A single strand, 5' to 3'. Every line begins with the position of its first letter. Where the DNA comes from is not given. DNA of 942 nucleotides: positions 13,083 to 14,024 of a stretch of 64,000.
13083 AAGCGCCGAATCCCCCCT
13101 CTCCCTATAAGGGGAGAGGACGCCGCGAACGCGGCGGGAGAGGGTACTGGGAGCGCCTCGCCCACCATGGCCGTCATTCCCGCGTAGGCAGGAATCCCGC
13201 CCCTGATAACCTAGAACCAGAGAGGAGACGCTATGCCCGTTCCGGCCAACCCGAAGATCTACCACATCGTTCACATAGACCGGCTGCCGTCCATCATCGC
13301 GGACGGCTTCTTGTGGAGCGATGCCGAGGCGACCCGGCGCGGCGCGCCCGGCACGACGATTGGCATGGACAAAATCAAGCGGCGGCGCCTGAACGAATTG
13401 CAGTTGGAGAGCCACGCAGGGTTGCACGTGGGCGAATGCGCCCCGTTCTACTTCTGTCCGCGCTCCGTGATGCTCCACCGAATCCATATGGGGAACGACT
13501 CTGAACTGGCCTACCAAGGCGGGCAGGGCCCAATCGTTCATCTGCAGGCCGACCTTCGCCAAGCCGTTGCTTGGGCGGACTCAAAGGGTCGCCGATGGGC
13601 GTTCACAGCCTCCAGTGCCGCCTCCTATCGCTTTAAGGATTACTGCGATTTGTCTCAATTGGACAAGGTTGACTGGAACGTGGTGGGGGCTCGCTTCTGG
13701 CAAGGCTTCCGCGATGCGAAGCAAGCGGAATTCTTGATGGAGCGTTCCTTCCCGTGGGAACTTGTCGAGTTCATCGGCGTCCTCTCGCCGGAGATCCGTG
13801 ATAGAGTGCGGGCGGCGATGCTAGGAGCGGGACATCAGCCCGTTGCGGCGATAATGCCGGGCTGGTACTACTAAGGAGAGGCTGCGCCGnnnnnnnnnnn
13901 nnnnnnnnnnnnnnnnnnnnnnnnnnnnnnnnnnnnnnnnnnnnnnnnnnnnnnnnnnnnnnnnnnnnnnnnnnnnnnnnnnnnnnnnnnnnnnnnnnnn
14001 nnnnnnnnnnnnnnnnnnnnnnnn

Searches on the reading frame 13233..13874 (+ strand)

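Call 45: search_protein_families(library=pfam, proteins=[window:13233-13874:+])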
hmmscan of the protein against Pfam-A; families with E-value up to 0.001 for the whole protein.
window:13233-13874:+ (213 aa): 1 family
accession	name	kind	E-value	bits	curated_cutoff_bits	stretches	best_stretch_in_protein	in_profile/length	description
PF14487.12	DarT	-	1.3e-56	192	22.5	1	10-213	1-201/201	ssDNA thymidine ADP-ribosyltransferase, DarT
